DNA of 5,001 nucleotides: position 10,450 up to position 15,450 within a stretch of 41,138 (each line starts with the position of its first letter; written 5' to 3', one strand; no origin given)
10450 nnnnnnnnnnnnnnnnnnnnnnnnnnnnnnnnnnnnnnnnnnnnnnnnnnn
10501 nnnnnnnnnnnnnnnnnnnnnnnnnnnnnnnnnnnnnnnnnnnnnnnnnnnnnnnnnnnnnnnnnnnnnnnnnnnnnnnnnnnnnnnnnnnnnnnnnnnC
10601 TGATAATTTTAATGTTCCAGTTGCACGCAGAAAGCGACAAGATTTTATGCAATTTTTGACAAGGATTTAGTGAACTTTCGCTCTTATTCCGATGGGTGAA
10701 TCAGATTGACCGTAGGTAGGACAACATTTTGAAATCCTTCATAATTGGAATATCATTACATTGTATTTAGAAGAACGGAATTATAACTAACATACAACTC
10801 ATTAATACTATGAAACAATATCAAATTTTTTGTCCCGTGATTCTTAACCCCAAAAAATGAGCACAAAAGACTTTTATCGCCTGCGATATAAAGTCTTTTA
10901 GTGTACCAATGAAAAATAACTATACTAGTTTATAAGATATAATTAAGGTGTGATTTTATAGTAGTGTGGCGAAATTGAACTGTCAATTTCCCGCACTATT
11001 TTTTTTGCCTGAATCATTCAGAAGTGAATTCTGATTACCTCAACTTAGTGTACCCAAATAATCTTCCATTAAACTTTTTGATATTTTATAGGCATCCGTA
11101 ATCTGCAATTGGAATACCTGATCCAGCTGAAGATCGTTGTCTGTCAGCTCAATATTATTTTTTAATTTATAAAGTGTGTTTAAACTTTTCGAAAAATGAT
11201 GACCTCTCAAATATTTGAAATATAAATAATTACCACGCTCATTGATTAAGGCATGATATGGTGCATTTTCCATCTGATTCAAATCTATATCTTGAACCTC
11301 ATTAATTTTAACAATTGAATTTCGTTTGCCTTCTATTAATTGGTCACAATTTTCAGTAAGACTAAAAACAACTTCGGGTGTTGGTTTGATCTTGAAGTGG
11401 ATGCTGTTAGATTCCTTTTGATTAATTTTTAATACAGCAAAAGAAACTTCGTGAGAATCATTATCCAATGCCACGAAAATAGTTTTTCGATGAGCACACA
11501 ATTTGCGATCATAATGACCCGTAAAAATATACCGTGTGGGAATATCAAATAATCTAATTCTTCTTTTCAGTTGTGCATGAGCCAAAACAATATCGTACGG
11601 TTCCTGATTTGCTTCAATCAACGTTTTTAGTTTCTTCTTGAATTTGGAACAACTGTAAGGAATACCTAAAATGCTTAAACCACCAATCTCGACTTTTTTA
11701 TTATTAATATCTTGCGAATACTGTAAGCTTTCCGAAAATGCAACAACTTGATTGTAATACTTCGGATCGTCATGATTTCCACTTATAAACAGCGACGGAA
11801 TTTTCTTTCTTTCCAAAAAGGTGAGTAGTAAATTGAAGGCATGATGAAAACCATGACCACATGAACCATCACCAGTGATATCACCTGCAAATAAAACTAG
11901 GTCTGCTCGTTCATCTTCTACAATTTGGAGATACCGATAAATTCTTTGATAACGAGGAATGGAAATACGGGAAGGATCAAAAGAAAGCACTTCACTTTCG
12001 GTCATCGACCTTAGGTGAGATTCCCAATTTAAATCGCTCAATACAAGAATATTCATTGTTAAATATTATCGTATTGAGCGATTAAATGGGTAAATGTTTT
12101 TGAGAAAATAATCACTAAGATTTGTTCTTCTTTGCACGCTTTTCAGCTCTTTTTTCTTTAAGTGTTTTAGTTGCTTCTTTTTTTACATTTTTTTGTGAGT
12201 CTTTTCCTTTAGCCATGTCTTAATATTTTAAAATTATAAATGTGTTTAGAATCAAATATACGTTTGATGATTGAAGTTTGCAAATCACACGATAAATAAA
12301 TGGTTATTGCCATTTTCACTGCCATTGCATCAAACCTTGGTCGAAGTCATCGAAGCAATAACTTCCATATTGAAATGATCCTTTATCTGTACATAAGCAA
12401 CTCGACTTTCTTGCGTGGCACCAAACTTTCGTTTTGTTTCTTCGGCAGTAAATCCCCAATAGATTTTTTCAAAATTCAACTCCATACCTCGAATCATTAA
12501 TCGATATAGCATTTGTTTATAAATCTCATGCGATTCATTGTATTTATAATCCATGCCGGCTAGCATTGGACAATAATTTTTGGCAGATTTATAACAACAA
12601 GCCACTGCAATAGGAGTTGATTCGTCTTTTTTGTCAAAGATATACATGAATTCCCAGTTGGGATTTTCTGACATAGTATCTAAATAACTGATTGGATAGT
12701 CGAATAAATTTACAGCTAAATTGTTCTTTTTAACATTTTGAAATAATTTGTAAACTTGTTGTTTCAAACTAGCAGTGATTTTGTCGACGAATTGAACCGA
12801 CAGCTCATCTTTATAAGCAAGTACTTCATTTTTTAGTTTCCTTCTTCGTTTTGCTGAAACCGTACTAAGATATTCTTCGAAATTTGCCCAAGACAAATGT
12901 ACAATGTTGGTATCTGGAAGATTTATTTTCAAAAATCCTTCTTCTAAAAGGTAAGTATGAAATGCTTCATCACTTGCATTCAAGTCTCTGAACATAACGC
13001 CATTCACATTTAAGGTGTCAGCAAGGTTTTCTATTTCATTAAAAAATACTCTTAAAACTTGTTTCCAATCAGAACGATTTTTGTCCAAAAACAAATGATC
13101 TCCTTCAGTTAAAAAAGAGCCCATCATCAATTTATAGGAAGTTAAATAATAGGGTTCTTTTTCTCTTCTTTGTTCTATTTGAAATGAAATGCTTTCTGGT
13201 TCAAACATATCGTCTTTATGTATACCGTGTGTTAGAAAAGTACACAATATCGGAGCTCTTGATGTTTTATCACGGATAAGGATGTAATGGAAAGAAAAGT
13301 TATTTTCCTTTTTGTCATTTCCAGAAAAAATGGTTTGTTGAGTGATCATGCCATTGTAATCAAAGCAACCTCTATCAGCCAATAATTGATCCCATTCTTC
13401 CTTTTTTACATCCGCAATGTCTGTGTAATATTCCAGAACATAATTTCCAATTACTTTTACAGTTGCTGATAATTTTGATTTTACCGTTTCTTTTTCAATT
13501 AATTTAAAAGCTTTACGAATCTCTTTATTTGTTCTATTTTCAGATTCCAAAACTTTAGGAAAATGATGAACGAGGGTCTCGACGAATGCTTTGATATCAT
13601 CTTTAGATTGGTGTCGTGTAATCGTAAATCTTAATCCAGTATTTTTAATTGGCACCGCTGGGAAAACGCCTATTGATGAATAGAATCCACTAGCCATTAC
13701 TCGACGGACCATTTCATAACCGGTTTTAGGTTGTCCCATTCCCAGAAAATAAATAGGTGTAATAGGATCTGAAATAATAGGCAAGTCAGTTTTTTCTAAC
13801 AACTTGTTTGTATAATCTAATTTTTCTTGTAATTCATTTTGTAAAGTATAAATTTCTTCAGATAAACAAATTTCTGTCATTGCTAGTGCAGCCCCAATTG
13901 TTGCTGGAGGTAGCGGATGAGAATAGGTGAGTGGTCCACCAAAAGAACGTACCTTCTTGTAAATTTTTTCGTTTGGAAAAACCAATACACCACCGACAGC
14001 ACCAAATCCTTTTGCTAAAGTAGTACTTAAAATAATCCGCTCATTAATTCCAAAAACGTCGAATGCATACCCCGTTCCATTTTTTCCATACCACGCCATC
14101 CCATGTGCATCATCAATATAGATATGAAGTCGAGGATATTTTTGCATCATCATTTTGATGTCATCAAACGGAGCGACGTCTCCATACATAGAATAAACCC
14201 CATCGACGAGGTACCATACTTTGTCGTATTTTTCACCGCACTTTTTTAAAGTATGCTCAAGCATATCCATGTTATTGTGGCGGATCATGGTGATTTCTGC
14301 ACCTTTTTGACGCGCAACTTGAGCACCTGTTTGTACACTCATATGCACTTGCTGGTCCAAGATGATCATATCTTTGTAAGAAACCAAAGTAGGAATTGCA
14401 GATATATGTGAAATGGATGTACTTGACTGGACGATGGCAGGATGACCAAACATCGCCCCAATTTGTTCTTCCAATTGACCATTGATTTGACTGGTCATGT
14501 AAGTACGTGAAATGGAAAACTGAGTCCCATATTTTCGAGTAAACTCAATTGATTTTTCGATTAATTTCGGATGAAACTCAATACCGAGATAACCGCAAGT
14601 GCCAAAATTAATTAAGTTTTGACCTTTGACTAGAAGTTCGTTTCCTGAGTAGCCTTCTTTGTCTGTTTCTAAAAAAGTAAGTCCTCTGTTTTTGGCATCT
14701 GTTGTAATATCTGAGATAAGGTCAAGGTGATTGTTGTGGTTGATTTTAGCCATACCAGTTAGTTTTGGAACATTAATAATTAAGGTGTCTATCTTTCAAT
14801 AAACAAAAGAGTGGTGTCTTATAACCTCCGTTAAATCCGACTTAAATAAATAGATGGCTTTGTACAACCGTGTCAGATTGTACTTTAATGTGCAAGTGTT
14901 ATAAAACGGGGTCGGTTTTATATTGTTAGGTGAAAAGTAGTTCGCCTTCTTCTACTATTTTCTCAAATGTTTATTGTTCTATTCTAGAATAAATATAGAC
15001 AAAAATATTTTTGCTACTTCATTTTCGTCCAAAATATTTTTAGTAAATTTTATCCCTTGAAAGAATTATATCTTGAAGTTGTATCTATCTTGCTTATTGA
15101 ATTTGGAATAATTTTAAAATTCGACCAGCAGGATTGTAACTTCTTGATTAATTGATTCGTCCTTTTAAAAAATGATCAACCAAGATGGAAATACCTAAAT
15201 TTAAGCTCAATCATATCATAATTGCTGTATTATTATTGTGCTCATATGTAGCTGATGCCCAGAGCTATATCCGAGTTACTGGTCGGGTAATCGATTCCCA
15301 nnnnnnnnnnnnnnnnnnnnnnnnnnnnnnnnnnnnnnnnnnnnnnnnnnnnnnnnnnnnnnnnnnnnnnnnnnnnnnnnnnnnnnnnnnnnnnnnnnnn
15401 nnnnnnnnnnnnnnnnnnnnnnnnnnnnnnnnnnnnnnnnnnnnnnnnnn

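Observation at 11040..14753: BioF-like alpha-oxoamine synthase fused to a BioF2/FemAB-like GNAT acyltransferase, co-oriented with a 33-aa basic micro-ORF and a calcineurin-like phosphoesterase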

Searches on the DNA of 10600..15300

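Call 102: search_rna_families(source=window, start=10600, end=15300, threshold=evalue, max_evalue=1)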
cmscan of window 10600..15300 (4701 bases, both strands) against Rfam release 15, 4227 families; matches with E-value up to 1: 2.
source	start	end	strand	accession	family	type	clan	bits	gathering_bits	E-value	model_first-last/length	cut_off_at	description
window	12017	12097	-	RF00451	MIR395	Gene; miRNA;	-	25.9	56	0.029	1-104/104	no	mir-395 microRNA precursor family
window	14545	14571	-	RF01933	bxd_5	Gene; lncRNA;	-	18.9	50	0.3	31-57/57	no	Bithoraxoid conserved region 5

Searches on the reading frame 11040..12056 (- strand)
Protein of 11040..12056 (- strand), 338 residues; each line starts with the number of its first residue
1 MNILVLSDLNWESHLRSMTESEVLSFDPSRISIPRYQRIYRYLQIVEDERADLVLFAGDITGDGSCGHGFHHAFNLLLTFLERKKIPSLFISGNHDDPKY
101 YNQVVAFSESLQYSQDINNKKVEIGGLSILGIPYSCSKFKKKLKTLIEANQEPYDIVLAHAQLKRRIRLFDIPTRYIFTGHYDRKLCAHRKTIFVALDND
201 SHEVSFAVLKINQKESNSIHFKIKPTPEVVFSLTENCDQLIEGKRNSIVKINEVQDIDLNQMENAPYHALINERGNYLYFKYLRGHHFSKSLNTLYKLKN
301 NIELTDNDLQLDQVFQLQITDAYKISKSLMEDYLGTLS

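Call 3: search_protein_families(library=pfam, proteins=[window:11040-12056:-], max_evalue=0.1)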
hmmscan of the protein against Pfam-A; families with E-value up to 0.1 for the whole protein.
window:11040-12056:- (338 aa): 3 families
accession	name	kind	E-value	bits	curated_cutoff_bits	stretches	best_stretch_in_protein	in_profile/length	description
PF00149.33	Metallophos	-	2.8e-11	44.6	21.5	1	1-181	1-187/191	Calcineurin-like phosphoesterase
PF12850.12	Metallophos_2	-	0.0019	18.6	27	1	38-158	15-112/154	Calcineurin-like phosphoesterase superfamily domain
PF02353.26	CMAS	-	0.014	15.2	27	1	134-172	31-69/273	Mycolic acid cyclopropane synthetase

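Call 4: search_protein_families(library=ncbifam, proteins=[window:11040-12056:-], max_evalue=0.1)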
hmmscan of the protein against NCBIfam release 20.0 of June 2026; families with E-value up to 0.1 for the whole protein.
window:11040-12056:- (338 aa): 7 families
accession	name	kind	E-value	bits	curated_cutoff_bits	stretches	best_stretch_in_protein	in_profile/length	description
TIGR00619.1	sbcd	subfamily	7.7e-08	32.4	77.65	1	40-102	29-92/252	exonuclease subunit SbcD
NF041030.1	Mre11_Halo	equivalog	0.00065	19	550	1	48-162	39-152/361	DNA double-strand break repair protein Mre11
NF050112.1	PhdiestSpdARhizob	equivalog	0.0011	18.7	400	1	32-127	19-109/264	2', 3'cyclic nucleotide phosphodiesterase SpdA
TIGR03729.1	acc_ester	subfamily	0.007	15.8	148.25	1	37-98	19-74/239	putative phosphoesterase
NF041754.1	sbcd_Bac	equivalog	0.045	12.9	750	1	43-101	32-91/390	exonuclease subunit SbcD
NF008206.2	PRK10966.1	equivalog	0.091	11.8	450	0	43-100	32-89/380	exonuclease subunit SbcD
TIGR02187.2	PDO_seleno_TRX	equivalog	0.099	12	185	0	176-239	22-85/209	protein disulfide oxidoreductase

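Call 49: search_protein_families(library=padloc, proteins=[window:11040-12056:-], max_evalue=0.01)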
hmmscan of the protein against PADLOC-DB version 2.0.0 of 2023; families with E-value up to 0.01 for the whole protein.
window:11040-12056:- (338 aa): 1 family
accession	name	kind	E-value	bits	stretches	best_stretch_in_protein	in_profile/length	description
PDLC04908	PDC-S10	-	1.3e-07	29.2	1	49-141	28-116/223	-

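Call 50: search_solved_structures(query=window:11040-12056:-, max_evalue=1)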
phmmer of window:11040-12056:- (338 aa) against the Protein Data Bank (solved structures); distinct sequences matched with E-value up to 1: 3.
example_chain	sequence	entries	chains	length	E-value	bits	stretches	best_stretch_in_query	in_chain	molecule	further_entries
4hd0_A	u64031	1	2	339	0.7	11.8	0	41-109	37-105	DNA double-strand break repair protein Mre11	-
1ii7_A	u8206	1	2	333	0.73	11.8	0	41-109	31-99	Mre11 nuclease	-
3dsc_A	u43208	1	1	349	0.79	11.6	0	41-109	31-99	DNA double-strand break repair protein mre11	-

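Call 56: find_homologous_proteins(query=window:11040-12056:-)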
Query window:11040-12056:- (338 aa): 146 proteins with E <= 0.001 among 1419 candidates; the best 120 are listed.
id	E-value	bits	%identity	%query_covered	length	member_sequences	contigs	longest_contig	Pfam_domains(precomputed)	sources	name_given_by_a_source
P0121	9.5e-224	759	100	100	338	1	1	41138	PF00149.34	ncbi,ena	-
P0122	1.8e-172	591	77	99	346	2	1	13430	PF00149.34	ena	-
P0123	2.2e-160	551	73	99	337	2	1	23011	PF00149.34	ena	-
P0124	6.1e-159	546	71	100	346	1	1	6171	PF00149.34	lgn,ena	-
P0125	7.0e-125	434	56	99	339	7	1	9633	PF00149.34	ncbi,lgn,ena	-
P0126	2.8e-122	426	58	100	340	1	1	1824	PF00149.34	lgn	-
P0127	9.6e-118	411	56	94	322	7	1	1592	PF00149.34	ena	-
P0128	4.2e-115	402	56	94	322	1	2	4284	PF00149.34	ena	-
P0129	1.1e-114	401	55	94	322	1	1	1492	PF00149.34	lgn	-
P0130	1.3e-110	387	53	99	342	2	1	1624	PF00149.34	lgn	-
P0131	6.2e-109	382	52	99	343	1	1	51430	PF00149.34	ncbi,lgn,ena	-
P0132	2.3e-106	373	52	99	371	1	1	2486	PF00149.34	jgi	-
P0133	2.5e-106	373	52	99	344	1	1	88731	PF00149.34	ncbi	-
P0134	3.2e-106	373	52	99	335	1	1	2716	PF00149.34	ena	-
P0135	5.3e-106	372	52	99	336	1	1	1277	PF00149.34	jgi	-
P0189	3.1e-87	310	47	99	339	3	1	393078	PF00149.34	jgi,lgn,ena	jgi:Icc-related predicted phosphoesterase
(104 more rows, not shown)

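Call 57: find_encoding_contigs(protein=P0133, flank=6000, max_places=1)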
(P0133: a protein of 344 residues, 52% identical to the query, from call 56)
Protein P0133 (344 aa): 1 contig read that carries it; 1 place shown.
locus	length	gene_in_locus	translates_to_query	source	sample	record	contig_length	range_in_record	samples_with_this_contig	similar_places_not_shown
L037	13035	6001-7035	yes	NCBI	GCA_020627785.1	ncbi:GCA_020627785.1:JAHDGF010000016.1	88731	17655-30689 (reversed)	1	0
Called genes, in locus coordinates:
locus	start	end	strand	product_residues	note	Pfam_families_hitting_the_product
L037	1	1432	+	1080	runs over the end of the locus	PF13715:CarbopepD_reg_2, PF07715:Plug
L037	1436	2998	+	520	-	PF12771:SusD-like_2, PF12741:SusD-like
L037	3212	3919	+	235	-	PF00069:Pkinase, PF07714:PK_Tyr_Ser-Thr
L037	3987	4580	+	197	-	-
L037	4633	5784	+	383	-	PF00144:Beta-lactamase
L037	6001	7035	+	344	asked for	PF00149:Metallophos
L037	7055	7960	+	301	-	PF00149:Metallophos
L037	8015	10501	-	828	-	PF13715:CarbopepD_reg_2, PF07715:Plug (weak), PF00593:TonB_dep_Rec_b-barrel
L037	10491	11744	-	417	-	PF05090:HTTM, PF22777:VKGC_lumenal_dom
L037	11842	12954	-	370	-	PF09375:Peptidase_M75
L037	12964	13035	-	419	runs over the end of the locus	PF16148:DUF4856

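Call 58: find_encoding_contigs(protein=P0189, flank=6000, max_places=1)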
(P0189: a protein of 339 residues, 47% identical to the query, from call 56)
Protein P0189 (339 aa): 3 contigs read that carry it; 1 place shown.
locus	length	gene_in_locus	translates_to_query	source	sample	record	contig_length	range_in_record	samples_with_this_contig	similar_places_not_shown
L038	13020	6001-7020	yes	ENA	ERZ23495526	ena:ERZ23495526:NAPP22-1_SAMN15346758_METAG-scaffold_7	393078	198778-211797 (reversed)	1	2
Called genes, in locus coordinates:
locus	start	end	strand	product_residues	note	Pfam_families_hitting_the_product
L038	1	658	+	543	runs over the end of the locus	PF00118:Cpn60_TCP1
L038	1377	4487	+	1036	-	PF22778:VCPO_2nd, PF11617:Cu-binding_MopE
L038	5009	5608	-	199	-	-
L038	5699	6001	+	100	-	PF00085:Thioredoxin, PF00578:AhpC-TSA (weak), PF13098:Thioredoxin_2, PF14595:Thioredoxin_9 (weak), PF13728:TraF, PF13905:Thioredoxin_8 (weak), PF13192:Thioredoxin_3 (weak)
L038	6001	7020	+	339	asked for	PF00149:Metallophos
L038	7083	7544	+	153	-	-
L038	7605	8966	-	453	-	PF01554:MatE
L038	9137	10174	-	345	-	PF11138:DUF2911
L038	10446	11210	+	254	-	-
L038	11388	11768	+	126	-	PF13778:DUF4174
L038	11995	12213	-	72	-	-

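Call 59: find_encoding_contigs(protein=P0125, flank=6000, max_places=1)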
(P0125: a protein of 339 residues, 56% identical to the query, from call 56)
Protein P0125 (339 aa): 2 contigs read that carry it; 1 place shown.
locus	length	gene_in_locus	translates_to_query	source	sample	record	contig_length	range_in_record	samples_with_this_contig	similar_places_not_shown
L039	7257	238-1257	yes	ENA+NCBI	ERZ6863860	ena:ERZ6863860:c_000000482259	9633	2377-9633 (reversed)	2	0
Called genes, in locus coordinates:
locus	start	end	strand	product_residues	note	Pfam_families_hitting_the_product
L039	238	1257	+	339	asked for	PF00149:Metallophos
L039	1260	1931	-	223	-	PF05685:Uma2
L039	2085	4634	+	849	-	PF00963:Cohesin (weak), PF02494:HYR, PF17892:Cadherin_5 (weak), PF17963:Big_9, PF13585:CHU_C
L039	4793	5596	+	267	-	PF01026:TatD_DNase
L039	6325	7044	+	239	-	PF01618:MotA_ExbB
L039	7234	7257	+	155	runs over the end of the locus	-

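Call 104: find_encoding_contigs(protein=P0124, flank=6000, max_places=1)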
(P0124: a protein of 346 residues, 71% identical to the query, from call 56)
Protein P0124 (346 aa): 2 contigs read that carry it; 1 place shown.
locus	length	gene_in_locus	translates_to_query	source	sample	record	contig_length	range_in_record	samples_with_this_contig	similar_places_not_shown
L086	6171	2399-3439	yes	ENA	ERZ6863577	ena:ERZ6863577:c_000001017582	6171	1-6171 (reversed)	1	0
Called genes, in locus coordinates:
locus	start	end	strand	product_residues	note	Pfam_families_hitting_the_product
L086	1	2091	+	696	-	?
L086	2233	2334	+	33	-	-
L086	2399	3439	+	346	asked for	PF00149:Metallophos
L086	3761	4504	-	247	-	PF00072:Response_reg, PF04397:LytTR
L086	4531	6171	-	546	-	?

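Call 105: find_encoding_contigs(protein=P0131, flank=6000, max_places=1)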
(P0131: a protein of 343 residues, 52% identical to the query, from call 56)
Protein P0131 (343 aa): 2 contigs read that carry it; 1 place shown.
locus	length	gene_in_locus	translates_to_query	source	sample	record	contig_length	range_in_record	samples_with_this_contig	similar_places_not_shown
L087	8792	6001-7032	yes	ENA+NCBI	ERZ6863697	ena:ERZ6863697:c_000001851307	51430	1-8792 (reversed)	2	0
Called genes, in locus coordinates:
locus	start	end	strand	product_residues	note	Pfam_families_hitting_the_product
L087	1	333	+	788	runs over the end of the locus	PF07635:PSCyt1, PF07583:PSCyt2, PF07587:PSD1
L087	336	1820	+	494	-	PF07394:DUF1501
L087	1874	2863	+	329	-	PF17170:DUF5128 (faint), PF01436:NHL (faint)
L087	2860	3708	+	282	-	-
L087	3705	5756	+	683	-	PF09990:DUF2231, PF07635:PSCyt1, PF13287:Fn3_assoc, PF13290:CHB_HEX_C_1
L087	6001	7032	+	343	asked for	PF00149:Metallophos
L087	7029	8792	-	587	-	?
